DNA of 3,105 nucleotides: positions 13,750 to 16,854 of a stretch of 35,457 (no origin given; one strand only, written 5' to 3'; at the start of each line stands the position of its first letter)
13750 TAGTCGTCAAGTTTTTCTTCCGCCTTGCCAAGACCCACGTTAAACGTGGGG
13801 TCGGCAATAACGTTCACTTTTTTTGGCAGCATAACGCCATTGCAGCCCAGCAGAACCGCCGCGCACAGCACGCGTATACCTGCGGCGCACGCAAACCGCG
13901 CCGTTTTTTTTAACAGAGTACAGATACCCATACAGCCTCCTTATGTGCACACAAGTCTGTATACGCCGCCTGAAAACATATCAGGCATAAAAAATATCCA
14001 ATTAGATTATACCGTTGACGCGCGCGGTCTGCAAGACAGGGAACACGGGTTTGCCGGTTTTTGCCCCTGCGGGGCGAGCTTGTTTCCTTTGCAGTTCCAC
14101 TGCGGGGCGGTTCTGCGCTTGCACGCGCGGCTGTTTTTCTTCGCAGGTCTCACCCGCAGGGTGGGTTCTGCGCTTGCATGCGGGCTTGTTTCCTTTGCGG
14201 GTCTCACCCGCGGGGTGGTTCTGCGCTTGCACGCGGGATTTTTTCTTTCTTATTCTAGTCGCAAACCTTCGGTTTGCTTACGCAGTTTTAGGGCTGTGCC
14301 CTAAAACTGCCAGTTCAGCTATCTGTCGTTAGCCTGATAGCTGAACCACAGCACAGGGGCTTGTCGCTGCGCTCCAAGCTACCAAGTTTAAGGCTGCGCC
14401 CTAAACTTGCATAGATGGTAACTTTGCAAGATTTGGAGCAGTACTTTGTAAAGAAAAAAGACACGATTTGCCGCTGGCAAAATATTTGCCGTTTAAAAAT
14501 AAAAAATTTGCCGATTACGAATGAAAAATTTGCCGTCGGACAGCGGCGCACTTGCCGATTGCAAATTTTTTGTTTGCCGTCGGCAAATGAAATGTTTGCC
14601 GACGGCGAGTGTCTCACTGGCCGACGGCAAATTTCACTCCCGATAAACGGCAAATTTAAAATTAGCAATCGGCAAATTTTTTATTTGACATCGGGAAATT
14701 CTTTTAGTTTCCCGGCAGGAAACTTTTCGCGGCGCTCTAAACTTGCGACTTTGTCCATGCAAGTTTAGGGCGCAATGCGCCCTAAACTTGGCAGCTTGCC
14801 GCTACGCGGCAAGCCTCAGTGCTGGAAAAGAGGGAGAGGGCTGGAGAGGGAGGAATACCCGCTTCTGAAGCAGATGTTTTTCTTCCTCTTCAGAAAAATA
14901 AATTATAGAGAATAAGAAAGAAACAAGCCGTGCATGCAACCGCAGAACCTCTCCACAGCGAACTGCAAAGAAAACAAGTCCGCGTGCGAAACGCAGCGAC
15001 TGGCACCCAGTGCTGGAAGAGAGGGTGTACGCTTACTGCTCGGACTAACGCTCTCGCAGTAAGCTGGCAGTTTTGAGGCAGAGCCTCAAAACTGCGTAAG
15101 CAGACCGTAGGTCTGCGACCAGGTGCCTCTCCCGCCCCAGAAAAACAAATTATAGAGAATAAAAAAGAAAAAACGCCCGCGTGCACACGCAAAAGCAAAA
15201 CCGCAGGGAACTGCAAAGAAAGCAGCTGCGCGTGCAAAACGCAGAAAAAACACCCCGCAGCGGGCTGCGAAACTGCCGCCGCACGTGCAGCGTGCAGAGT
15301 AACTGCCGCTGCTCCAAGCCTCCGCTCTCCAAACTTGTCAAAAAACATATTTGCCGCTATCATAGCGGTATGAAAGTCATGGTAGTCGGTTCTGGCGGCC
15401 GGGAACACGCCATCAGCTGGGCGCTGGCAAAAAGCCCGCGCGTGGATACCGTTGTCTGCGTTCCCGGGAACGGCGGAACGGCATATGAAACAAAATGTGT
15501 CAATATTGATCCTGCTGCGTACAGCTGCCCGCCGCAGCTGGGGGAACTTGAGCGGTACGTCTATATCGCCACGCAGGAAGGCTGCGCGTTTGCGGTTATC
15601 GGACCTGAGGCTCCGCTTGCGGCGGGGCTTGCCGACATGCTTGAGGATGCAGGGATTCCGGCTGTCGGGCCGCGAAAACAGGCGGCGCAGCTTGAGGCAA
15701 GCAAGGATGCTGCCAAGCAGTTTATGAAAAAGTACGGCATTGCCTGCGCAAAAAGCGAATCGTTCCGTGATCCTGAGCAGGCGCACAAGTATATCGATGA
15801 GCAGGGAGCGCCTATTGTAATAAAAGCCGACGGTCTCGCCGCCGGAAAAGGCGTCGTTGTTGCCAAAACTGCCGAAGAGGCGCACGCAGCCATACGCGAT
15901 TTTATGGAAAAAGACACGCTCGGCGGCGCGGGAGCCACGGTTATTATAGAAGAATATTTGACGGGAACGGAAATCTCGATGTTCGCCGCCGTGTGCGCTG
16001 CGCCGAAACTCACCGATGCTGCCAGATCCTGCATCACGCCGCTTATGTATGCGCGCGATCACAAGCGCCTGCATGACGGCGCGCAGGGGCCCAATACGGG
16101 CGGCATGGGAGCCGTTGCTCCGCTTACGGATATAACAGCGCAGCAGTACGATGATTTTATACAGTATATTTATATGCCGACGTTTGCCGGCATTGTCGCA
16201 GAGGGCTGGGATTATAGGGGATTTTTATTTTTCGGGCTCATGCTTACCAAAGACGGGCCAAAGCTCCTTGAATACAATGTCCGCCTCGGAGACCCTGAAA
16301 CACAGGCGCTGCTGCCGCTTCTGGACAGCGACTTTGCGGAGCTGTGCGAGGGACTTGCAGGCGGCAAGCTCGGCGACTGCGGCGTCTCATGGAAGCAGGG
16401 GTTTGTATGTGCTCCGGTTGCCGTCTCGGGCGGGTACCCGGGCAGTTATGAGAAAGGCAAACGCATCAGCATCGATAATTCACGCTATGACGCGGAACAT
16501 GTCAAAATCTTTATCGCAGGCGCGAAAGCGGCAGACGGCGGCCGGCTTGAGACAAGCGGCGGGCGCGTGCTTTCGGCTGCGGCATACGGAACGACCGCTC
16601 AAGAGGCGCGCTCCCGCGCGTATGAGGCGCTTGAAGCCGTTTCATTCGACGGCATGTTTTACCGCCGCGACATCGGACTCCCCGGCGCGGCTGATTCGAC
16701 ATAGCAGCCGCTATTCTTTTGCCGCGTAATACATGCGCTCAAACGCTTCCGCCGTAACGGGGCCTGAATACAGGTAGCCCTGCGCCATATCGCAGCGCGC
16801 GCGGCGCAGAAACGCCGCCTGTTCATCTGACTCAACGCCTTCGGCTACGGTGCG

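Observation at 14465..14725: ~260-bp non-coding element saturated with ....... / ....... heptamers arranged as a large imperfect palindrome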

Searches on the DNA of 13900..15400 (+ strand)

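Call 42: search_rna_families(source=window, start=13900, end=15400, threshold=evalue, max_evalue=1)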
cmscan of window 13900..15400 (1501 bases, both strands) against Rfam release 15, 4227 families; matches with E-value up to 1: 3.
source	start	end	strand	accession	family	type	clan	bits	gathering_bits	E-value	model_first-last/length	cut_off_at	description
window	14527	14633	+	RF03795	MIR6201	Gene; miRNA;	-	28.7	69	0.001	1-109/109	no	MIR6201 microRNA precursor family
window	14606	14686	-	RF01706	Gut-1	Gene; sRNA;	-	25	50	0.034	1-77/77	no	Gut-1 RNA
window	14502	14680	+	RF01478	rli47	Gene; sRNA;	-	16.5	200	0.078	1-508/508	no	Listeria sRNA rli47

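Call 45: search_dna_similar(query=window:14465-14725:+, collection=plasmids, mode=distant, max_evalue=0.001)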
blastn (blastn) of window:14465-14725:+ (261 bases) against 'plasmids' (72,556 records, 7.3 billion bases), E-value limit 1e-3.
No match.

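Call 46: search_dna_similar(query=window:14465-14725:+, collection=phages, mode=distant, max_evalue=0.001)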
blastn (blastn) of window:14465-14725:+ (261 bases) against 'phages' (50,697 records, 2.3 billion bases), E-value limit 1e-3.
No match.

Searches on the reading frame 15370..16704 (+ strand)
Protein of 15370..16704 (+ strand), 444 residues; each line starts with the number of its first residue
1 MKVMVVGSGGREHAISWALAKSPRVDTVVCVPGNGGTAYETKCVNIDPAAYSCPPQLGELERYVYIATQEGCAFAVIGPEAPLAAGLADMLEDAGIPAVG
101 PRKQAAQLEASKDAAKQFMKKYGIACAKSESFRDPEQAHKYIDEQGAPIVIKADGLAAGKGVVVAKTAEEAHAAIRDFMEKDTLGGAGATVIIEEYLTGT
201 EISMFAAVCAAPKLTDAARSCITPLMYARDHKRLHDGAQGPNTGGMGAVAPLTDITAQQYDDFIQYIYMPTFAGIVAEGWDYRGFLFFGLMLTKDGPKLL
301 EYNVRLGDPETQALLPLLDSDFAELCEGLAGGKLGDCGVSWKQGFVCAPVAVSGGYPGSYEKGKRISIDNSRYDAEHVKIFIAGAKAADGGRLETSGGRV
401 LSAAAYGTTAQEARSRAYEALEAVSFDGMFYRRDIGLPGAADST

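Call 52: find_encoding_contigs(protein=window:15370-16704:+, flank=4000, max_places=8)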
Protein window:15370-16704:+ (444 aa): no gene with exactly this product is on record in the collection.

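Call 74: search_protein_families(library=pfam, proteins=[window:15370-16704:+])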
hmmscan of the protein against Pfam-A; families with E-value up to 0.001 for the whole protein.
window:15370-16704:+ (444 aa): 8 families
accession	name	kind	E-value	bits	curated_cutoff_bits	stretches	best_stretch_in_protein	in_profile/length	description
PF01071.24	GARS_A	-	5.9e-64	215.9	27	1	110-311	1-194/194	Phosphoribosylglycinamide synthetase, ATP-grasp (A) domain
PF02844.21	GARS_N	-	5e-33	114.3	29.5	1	1-109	1-100/100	Phosphoribosylglycinamide synthetase, N domain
PF02843.22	GARS_C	-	6.4e-27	94.2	34.8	1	348-436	3-90/92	Phosphoribosylglycinamide synthetase, C domain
PF02786.22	CPSase_L_D2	-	5e-07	29.9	19.8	1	112-199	2-91/211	Carbamoyl-phosphate synthase L chain, ATP binding domain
PF02222.28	ATP-grasp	-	1e-05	25.7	27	1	117-204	1-84/179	ATP-grasp domain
PF08442.15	ATP-grasp_2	-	0.00027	21.1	29.5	1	115-182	7-79/202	ATP-grasp domain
PF08443.16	RimK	-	0.00029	20.9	21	1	115-177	7-71/188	RimK-like ATP-grasp domain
PF13549.11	ATP-grasp_5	-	0.00039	20.3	27.6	1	110-154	10-54/221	ATP-grasp domain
